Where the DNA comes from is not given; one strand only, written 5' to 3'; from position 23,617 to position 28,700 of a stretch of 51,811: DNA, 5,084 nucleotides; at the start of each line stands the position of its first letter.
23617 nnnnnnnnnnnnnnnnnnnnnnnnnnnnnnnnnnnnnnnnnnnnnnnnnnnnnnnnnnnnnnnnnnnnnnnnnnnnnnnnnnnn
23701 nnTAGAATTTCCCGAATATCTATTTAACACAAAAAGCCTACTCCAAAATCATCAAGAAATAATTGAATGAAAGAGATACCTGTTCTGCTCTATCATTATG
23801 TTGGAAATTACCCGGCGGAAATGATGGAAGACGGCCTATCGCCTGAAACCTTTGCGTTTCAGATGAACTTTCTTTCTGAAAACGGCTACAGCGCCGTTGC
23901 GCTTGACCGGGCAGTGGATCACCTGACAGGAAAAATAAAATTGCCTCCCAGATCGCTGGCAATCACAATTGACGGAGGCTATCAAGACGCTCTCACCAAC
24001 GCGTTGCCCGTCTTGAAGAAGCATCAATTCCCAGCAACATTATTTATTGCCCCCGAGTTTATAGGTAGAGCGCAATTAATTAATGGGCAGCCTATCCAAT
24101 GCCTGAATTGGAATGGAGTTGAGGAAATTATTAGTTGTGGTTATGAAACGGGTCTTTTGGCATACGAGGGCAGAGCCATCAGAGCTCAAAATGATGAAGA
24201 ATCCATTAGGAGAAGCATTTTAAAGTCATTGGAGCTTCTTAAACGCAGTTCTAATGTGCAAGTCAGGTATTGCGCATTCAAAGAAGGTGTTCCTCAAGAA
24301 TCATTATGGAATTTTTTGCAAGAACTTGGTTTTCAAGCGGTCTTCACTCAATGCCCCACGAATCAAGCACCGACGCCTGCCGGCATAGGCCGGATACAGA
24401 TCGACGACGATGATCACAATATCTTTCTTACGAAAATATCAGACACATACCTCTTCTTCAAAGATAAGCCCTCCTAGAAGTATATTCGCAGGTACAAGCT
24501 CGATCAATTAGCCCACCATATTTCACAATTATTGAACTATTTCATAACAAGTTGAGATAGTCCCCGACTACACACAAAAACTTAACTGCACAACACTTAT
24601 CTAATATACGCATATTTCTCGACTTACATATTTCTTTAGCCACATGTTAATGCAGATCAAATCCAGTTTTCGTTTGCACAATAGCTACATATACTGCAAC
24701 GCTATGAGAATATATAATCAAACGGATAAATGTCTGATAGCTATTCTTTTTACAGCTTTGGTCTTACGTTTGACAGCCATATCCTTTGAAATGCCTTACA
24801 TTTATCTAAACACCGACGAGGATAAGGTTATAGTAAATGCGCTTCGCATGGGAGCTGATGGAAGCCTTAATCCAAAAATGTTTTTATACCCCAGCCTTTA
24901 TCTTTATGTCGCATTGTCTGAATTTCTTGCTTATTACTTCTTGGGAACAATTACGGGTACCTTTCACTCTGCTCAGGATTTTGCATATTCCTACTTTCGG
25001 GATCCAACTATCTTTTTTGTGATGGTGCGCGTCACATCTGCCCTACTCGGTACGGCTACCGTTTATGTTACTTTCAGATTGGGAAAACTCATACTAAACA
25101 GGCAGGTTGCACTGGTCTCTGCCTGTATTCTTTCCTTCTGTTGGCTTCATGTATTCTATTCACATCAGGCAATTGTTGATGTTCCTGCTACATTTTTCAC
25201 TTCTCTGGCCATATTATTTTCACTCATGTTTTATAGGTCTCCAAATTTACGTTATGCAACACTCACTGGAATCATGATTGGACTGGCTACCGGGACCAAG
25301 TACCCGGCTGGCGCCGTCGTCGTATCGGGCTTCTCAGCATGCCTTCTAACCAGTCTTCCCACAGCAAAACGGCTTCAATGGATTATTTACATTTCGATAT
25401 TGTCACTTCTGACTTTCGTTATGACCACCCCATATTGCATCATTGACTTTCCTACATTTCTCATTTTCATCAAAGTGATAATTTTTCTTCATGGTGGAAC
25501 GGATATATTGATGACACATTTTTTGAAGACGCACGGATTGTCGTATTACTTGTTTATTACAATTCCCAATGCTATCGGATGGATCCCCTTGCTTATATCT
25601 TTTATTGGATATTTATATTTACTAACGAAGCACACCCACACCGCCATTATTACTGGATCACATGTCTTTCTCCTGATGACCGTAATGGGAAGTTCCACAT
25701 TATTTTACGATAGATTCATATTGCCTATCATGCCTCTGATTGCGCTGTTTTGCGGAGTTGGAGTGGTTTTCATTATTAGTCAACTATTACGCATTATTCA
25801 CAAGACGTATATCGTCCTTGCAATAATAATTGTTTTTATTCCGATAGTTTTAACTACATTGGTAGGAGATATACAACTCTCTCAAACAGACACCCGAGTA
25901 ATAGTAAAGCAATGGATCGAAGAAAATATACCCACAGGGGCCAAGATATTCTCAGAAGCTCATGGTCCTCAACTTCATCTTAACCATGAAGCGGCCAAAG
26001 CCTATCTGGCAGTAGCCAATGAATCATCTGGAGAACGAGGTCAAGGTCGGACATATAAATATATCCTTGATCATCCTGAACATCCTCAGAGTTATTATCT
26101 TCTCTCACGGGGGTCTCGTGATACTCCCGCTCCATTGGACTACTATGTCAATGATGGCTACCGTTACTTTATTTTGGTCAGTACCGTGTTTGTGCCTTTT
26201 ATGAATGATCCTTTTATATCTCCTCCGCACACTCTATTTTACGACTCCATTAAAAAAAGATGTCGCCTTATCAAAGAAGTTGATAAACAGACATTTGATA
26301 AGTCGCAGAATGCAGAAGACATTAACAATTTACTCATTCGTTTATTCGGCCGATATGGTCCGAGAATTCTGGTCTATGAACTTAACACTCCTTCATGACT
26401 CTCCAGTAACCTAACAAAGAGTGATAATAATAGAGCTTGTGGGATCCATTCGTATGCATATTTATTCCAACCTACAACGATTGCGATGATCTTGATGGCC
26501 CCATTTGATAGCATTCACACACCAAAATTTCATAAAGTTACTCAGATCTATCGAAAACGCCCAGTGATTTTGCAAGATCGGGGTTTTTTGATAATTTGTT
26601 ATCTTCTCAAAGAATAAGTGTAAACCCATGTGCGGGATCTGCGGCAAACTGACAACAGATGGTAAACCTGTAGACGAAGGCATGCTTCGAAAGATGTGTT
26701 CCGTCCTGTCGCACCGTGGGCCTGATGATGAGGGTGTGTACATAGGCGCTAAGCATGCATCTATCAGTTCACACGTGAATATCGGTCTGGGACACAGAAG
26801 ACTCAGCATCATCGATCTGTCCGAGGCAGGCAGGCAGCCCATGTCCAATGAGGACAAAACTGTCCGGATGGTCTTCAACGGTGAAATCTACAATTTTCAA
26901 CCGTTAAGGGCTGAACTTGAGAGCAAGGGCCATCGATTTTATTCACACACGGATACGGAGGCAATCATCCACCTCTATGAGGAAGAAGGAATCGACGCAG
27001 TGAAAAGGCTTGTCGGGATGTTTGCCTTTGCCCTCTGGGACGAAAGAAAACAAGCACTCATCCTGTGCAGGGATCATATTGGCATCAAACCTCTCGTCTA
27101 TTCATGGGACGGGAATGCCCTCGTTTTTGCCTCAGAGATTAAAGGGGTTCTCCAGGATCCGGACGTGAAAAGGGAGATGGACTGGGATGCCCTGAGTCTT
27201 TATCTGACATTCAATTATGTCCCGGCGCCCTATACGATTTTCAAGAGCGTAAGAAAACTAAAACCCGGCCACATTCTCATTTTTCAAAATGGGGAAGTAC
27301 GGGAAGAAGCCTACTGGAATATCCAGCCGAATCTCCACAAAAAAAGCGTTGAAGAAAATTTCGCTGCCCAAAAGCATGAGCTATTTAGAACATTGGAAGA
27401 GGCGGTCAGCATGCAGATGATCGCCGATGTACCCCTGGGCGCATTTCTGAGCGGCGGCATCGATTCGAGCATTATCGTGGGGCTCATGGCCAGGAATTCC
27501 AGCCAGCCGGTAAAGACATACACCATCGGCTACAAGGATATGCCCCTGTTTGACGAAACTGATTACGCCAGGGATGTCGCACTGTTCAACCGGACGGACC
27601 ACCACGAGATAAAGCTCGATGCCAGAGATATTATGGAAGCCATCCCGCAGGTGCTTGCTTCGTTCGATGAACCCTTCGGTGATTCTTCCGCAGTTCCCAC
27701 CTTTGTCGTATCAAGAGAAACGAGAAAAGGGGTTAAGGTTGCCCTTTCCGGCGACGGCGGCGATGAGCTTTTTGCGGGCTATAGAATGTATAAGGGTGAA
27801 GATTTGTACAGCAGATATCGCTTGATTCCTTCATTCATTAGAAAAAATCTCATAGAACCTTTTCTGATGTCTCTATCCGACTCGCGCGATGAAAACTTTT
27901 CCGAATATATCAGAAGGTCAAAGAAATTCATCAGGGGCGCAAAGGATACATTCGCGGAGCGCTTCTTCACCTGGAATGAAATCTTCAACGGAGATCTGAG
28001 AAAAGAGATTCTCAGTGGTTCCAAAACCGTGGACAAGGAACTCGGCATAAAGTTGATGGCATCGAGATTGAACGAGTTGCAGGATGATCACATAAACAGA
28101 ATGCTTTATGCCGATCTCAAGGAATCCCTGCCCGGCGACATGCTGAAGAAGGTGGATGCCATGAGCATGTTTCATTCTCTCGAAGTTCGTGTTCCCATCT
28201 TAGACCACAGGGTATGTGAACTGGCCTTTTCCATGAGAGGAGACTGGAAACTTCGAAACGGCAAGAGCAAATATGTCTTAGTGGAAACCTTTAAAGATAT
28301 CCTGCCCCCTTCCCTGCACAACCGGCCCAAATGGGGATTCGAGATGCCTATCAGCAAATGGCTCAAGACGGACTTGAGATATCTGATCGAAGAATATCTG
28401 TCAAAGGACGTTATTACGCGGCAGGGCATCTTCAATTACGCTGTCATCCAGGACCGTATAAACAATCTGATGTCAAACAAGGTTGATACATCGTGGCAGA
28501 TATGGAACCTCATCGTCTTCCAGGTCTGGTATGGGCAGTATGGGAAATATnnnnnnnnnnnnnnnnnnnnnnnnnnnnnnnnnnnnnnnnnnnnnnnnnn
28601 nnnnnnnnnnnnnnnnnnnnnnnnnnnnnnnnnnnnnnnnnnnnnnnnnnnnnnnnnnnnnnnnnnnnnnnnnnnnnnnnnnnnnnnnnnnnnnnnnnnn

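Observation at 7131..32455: Eight SAM-methyltransferase genes interleaved with glycosyltransferases in one polysaccharide locus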

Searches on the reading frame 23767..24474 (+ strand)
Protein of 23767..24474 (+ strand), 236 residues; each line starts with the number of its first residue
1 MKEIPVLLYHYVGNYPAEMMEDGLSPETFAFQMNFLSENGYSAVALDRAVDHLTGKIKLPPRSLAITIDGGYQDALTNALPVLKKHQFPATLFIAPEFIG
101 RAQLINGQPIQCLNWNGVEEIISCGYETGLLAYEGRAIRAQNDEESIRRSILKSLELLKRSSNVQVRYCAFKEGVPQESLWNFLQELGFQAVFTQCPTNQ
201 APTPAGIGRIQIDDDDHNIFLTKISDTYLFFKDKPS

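Call 5: search_protein_families(library=pfam, proteins=[window:23767-24474:+], max_evalue=0.01)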
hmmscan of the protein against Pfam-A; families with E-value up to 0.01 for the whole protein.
window:23767-24474:+ (236 aa): 1 family
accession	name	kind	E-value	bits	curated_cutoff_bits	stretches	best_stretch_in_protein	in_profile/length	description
PF01522.26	Polysacc_deac_1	-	5.3e-12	46.2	23.1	1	58-192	3-124/124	Polysaccharide deacetylase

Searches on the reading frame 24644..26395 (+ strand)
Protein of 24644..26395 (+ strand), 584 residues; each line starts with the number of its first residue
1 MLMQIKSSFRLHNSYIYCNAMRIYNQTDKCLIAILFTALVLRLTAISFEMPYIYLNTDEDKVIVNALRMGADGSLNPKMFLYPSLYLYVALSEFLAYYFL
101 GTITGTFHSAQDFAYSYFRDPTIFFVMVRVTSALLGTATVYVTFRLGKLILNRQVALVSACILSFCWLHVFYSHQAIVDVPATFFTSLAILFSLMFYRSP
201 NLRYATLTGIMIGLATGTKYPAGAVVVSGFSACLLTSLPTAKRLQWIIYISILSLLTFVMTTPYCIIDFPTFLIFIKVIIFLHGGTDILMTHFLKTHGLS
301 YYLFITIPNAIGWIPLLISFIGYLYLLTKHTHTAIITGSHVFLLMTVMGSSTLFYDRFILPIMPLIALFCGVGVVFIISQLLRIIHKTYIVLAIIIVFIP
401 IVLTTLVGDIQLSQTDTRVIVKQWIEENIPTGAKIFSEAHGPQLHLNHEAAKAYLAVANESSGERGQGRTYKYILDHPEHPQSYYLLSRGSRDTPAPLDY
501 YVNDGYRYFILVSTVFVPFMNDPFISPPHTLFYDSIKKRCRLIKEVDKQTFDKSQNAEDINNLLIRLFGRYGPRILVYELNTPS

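Call 5: search_protein_families(library=pfam, proteins=[window:24644-26395:+], max_evalue=0.01)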
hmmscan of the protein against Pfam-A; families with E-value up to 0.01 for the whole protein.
window:24644-26395:+ (584 aa): 2 families
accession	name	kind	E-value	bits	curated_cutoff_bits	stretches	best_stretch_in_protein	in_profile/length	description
PF13231.12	PMT_2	-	3.1e-12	47.4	26.1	1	127-260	23-153/160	Dolichyl-phosphate-mannose-protein mannosyltransferase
PF02366.24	PMT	-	2.9e-09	37.3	22.7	1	125-266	82-232/245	Dolichyl-phosphate-mannose-protein mannosyltransferase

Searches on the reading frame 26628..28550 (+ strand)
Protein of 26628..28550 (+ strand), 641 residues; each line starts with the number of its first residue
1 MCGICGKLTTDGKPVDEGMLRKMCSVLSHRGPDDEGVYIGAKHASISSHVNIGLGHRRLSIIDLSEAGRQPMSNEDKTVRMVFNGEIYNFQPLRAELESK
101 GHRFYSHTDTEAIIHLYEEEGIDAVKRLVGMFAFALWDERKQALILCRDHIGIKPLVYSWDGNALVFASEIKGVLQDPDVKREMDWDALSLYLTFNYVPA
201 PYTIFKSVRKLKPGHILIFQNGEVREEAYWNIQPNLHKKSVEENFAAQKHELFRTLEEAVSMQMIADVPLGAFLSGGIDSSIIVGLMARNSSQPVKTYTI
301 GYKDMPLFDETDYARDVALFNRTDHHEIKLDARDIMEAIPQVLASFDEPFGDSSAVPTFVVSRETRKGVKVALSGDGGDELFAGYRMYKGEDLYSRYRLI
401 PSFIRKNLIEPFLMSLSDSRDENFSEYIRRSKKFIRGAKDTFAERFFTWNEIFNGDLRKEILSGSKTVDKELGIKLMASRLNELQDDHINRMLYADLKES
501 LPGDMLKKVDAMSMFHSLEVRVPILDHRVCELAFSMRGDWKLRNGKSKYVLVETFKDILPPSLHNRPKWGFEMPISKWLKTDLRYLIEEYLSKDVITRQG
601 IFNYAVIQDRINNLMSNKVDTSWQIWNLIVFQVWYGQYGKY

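Call 5: search_protein_families(library=pfam, proteins=[window:26628-28550:+], max_evalue=0.01)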
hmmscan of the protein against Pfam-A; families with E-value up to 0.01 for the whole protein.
window:26628-28550:+ (641 aa): 3 families
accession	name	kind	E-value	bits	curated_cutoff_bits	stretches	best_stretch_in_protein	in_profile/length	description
PF00733.27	Asn_synthase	-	4.7e-100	336.1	21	1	254-635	4-353/354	Asparagine synthase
PF13537.11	GATase_7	-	1.4e-46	157.9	25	1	56-175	1-122/123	Glutamine amidotransferase domain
PF13522.11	GATase_6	-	1.7e-43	148.2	27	1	48-170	10-130/130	Glutamine amidotransferase domain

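Call 19: search_protein_families(library=ncbifam, proteins=[window:26628-28550:+], max_evalue=0.00001)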
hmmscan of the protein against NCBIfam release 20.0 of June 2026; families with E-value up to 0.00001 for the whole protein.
window:26628-28550:+ (641 aa): 9 families
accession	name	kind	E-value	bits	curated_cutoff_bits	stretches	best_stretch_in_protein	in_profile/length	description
TIGR03108.1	eps_aminotran_1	hypoth_equivalog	3.1e-172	574.5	816.9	1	1-633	1-623/628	XrtA/PEP-CTERM system amidotransferase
TIGR01536.1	asn_synth_AEB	equivalog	1.1e-146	489.9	267.1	1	2-571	1-517/517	asparagine synthase (glutamine-hydrolyzing)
TIGR03104.1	trio_amidotrans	equivalog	5.7e-133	444.2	570.1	2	1-388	1-383/589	N-acetylglutaminylglutamine amidotransferase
NF006949.0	PRK09431.1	equivalog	6e-92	308.9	499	3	1-176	1-167/554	asparagine synthase B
NF033535.1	lass_lactam_cya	exception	6.3e-78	262.9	525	2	1-381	1-375/668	lasso peptide isopeptide bond-forming cyclase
NF033561.1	macrolact_Ik_Al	subfamily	3.7e-19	68.7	300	1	200-383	150-332/561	albusnodin/ikarugamycin family macrolactam cyclase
NF001484.0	PRK00331.1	subfamily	2.4e-14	52.6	381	1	48-176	63-200/601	isomerizing glutamine--fructose-6-phosphate transaminase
TIGR01135.1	glmS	equivalog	7e-14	51.2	418.05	1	48-176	62-199/607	glutamine--fructose-6-phosphate transaminase (isomerizing)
TIGR01134.1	purF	equivalog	5.3e-13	49.1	350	1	50-171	64-196/432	amidophosphoribosyltransferase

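Call 35: find_related_loci(query=A2, collection=metagenome_contigs, flank=10000)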
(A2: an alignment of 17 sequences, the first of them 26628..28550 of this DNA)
Query A2 (641 aa) in metagenome_contigs; peptide patterns used: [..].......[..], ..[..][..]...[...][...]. (x = any residue, [..] = any of these).
600 stretches matched a pattern (row limit reached: there are more); 599 encode a relative of the query (tblastn E <= 1e-3); the best 80 are kept; 80 distinct loci.
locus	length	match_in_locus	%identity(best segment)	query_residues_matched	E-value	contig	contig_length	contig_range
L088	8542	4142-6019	43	1-638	2e-161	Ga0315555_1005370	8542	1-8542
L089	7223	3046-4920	41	1-638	5e-155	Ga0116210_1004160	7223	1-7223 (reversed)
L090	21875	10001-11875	41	1-638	5e-154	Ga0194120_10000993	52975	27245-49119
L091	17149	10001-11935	41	1-638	4e-151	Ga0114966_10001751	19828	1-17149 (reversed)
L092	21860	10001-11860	43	1-634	1e-150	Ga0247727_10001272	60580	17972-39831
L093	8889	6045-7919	41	1-638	1e-150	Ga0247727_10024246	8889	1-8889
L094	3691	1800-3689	41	1-630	1e-155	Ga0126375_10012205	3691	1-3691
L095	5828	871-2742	39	1-638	2e-151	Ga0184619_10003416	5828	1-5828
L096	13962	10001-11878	41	1-638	1e-149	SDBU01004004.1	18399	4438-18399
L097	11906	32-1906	41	1-638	2e-149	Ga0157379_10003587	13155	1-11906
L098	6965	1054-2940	41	1-638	2e-149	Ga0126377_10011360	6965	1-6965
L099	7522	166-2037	39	1-638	8e-149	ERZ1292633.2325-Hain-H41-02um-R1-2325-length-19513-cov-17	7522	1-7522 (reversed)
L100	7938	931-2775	41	1-638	1e-148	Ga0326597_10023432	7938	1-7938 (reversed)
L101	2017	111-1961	42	1-634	8e-160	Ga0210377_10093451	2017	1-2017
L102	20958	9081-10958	41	1-638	4e-148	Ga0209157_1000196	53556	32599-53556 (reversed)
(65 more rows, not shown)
